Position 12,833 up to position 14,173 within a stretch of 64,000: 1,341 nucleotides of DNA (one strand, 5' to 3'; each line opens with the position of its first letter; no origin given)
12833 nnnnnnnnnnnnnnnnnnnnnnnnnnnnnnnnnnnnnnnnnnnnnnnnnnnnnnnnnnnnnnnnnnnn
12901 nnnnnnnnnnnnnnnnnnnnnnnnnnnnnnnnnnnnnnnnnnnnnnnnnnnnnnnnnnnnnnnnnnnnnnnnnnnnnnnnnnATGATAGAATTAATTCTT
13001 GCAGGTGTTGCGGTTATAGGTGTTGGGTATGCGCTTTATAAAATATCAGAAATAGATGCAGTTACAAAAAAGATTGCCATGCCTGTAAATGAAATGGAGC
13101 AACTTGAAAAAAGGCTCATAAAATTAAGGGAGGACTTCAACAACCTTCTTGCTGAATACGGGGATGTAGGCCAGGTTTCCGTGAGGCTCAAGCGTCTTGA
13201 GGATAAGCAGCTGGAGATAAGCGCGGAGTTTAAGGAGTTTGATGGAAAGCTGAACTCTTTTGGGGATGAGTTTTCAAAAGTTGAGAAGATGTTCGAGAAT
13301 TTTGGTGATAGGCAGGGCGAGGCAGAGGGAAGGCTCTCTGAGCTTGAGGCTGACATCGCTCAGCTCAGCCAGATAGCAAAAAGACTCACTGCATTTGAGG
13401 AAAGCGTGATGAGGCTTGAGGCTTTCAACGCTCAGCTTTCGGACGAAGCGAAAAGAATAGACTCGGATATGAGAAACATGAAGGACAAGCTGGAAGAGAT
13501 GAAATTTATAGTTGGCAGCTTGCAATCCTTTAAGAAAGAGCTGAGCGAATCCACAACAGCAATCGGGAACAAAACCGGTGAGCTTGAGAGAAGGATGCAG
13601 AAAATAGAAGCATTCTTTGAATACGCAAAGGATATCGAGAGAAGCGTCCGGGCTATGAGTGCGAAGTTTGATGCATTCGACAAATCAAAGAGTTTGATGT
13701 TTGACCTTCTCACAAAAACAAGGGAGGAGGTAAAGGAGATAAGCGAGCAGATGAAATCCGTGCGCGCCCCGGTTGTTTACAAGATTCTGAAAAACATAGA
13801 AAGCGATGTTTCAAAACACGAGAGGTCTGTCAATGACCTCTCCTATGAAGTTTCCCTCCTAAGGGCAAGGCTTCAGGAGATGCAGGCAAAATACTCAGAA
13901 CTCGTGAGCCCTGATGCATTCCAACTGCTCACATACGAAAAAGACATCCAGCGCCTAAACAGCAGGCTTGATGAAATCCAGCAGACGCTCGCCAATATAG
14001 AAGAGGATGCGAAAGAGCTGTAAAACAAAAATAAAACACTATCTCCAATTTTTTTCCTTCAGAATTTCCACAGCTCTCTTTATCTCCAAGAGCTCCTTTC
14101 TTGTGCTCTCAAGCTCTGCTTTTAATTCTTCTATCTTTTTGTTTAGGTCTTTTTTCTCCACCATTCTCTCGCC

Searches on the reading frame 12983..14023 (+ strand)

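Call 35: search_protein_families(library=pfam, proteins=[window:12983-14023:+], max_evalue=0.001)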
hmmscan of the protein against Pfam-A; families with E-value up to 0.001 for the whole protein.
window:12983-14023:+ (346 aa): 17 families
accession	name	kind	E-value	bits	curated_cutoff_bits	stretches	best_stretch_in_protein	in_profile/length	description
PF07889.17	DUF1664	-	2.5e-08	34.4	34.6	0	143-209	48-114/124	Protein of unknown function (DUF1664)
PF04513.17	Baculo_PEP_C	-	3.7e-07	30.7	38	0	252-340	17-105/140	Baculovirus polyhedron envelope protein, PEP, C terminus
PF07544.18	Med9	-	5.3e-07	30.1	26.9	1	263-341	4-78/80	RNA polymerase II transcription mediator complex subunit 9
PF25762.1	HAUS1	-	1.8e-06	28.4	40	1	136-262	103-226/236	HAUS augmin-like complex subunit 1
PF05531.17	NPV_P10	-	5e-06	27.3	29.8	0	318-345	9-36/75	Nucleopolyhedrovirus P10 protein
PF13851.11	GAS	-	5e-06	26.5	32.3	0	162-259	34-131/200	Growth-arrest specific micro-tubule binding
PF10046.14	BLOC1_2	-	8.3e-06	26.5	33.4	0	95-155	34-94/96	Biogenesis of lysosome-related organelles complex-1 subunit 2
PF06160.17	EzrA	-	1.3e-05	24.2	39.6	1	24-344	110-410/557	Septation ring formation regulator, EzrA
PF06419.17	COG6_N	-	3e-05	24.6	27.4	0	151-212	37-98/114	Conserved oligomeric complex COG6, N-terminal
PF06103.16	DUF948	-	4.1e-05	24.1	37.2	0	168-226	26-88/89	Bacterial protein of unknown function (DUF948)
PF25450.1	Rab11-FIP3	-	7.8e-05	23.4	31.9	0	126-189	54-117/125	Rab11-FIP3-like domain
PF04871.18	Uso1_p115_C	-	0.00017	22.3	28.4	0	277-345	4-71/121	Uso1 / p115 like vesicle tethering protein, C terminal region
PF06320.18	GCN5L1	-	0.00028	21.6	23.9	0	184-254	20-88/114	GCN5-like protein 1 (GCN5L1)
PF00261.25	Tropomyosin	-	0.00033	20.6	38.6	0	26-259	3-241/242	Tropomyosin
PF01519.22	DUF16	-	0.00034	21.5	40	0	269-333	36-103/104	Protein of unknown function DUF16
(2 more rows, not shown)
